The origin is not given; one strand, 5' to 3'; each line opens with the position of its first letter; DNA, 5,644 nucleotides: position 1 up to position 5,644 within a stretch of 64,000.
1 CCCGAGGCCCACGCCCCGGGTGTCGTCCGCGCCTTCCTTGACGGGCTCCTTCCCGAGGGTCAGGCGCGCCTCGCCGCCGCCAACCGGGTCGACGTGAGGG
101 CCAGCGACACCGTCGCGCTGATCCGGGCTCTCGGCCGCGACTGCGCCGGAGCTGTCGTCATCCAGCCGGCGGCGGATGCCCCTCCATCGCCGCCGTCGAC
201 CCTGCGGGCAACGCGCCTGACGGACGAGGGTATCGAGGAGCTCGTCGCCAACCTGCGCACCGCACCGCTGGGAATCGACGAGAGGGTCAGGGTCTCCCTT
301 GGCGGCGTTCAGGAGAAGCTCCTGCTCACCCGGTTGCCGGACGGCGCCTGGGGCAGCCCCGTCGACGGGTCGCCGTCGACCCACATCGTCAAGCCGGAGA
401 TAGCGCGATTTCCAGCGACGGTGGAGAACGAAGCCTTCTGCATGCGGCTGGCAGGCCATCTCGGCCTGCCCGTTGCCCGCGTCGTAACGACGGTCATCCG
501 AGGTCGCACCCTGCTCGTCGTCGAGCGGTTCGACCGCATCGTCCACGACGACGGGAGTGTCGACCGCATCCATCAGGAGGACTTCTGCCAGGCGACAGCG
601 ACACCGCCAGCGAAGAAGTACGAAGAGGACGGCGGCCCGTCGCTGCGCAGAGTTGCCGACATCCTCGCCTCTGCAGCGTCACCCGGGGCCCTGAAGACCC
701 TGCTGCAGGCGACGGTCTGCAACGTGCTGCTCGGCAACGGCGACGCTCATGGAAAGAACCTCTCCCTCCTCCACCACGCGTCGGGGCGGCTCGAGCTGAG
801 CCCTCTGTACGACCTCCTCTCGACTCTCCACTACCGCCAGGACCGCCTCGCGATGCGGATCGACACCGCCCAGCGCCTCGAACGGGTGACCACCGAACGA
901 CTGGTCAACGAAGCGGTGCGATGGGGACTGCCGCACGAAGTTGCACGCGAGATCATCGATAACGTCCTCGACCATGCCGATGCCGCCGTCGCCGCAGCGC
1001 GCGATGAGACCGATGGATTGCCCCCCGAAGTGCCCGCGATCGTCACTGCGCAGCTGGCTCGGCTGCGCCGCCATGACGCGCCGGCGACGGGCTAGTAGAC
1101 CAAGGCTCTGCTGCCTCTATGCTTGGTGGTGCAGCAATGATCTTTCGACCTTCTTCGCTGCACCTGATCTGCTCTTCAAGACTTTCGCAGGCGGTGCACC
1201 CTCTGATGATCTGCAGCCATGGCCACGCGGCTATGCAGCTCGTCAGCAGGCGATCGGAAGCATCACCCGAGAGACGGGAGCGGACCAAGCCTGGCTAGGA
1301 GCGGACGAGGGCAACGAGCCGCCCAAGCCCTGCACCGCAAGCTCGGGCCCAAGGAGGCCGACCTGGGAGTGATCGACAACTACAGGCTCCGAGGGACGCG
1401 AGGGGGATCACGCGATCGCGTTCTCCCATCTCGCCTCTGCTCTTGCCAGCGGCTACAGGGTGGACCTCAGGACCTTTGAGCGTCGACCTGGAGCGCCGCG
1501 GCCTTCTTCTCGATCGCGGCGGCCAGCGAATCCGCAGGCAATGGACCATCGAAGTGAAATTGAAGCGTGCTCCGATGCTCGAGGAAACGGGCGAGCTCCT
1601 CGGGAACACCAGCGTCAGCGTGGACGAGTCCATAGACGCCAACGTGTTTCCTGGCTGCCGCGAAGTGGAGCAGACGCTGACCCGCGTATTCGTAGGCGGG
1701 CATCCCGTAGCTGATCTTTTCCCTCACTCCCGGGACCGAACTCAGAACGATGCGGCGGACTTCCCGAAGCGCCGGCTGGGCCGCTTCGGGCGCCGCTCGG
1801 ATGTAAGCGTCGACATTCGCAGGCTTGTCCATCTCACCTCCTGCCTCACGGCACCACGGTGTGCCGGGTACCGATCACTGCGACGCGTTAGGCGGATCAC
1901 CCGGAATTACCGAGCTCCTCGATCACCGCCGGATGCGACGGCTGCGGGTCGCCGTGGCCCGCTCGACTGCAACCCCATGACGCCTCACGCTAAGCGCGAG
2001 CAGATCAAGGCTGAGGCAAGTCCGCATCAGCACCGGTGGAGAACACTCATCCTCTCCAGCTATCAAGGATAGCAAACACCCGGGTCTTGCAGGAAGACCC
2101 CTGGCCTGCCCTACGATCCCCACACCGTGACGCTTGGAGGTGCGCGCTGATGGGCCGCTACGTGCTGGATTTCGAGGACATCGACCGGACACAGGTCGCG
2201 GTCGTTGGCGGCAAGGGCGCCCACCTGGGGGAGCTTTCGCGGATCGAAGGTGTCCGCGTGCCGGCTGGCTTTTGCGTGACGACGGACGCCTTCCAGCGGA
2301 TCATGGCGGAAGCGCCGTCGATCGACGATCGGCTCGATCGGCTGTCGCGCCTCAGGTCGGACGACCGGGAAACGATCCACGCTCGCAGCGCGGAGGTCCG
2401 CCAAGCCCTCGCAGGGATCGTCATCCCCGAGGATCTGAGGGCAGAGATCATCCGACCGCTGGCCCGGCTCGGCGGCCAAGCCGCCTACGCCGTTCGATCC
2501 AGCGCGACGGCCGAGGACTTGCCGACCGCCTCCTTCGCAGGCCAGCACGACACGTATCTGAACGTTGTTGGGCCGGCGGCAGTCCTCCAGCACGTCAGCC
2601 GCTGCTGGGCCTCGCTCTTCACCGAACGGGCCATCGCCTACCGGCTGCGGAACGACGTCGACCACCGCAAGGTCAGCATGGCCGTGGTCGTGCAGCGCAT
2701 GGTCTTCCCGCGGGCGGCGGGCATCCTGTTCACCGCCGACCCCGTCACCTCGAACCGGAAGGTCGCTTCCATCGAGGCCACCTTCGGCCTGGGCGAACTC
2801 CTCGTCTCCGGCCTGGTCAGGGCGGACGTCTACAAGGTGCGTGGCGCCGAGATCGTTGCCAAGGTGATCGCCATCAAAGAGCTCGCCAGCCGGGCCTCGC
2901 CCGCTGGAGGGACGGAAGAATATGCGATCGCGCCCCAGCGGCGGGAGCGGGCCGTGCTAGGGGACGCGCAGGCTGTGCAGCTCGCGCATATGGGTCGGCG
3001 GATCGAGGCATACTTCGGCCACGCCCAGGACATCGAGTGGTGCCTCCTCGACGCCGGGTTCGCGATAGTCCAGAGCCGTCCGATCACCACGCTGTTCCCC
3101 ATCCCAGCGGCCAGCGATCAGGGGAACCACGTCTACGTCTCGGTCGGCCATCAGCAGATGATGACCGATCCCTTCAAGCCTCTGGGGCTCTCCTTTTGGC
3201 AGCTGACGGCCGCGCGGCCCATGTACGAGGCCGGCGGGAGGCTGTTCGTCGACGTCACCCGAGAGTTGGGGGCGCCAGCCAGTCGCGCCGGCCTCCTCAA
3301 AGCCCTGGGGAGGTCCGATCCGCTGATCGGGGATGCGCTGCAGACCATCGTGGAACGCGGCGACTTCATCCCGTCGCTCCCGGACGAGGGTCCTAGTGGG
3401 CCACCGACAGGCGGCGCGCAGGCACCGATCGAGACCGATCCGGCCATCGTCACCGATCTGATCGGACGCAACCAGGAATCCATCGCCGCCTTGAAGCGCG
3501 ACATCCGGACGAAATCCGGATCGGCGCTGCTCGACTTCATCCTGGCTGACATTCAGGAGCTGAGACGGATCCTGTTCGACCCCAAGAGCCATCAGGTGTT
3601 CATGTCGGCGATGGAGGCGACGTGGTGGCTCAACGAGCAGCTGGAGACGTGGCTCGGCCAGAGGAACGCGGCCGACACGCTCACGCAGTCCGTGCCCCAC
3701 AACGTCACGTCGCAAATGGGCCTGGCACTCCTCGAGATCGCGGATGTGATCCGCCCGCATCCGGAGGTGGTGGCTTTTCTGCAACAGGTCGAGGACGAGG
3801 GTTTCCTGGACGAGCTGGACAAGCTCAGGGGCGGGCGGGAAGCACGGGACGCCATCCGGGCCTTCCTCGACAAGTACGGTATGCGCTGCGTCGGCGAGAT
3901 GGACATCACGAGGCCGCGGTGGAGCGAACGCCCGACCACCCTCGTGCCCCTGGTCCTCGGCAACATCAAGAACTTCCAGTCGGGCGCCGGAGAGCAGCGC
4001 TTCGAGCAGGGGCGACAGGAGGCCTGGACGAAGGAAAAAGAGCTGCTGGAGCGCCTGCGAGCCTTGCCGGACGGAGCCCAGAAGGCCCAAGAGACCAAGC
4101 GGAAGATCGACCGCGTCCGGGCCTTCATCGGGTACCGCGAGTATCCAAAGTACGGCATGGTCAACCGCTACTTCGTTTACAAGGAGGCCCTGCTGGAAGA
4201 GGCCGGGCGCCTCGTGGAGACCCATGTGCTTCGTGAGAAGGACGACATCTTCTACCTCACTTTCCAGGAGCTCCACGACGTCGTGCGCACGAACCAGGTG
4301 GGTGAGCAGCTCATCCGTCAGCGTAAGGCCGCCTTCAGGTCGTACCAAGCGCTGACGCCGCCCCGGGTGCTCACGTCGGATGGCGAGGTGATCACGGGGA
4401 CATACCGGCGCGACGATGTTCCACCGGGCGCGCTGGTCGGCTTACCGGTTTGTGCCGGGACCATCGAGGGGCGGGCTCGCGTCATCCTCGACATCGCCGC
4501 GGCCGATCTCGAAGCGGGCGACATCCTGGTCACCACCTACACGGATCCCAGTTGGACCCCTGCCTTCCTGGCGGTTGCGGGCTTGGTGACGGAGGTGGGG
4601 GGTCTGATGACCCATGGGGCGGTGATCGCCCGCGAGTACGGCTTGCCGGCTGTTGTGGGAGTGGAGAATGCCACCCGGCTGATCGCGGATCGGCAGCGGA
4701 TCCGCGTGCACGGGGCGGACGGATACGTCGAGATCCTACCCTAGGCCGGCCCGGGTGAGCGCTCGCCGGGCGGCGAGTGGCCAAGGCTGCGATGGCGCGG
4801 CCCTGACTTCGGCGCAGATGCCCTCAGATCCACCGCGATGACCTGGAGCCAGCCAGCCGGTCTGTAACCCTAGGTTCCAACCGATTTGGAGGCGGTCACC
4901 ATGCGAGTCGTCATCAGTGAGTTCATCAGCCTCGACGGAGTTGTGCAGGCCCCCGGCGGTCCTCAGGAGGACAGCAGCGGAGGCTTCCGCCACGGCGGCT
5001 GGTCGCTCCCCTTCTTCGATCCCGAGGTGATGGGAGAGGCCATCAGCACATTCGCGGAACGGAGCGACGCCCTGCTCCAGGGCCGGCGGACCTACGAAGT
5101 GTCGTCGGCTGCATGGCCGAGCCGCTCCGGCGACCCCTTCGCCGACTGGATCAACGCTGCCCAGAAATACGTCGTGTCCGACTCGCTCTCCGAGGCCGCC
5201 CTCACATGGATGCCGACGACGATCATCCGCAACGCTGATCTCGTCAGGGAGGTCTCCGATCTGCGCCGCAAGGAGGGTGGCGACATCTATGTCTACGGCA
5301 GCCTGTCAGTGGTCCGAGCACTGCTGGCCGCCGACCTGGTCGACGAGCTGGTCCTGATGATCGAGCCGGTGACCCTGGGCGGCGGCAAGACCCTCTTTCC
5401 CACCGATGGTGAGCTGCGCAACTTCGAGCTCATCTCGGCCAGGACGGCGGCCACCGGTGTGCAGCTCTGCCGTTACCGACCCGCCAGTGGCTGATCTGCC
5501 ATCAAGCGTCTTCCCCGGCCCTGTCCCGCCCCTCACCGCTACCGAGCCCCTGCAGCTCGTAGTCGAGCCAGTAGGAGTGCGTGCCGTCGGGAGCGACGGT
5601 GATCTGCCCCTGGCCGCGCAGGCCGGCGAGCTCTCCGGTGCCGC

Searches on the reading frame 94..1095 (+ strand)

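Call 30: search_protein_families(library=pfam, proteins=[window:94-1095:+])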
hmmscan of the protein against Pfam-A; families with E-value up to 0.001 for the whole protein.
window:94-1095:+ (333 aa): 1 family
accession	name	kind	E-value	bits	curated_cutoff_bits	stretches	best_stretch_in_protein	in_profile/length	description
PF07804.18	HipA_C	-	3.3e-52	177.7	30.5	1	67-298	1-212/213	HipA-like C-terminal domain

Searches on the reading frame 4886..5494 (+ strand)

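Call 30: search_protein_families(library=pfam, proteins=[window:4886-5494:+])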
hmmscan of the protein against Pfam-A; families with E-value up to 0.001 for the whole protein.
window:4886-5494:+ (202 aa): 1 family
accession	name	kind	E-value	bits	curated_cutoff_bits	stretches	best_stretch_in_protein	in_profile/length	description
PF01872.23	RibD_C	-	7.3e-24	85.1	24.1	1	8-194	3-197/197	RibD C-terminal domain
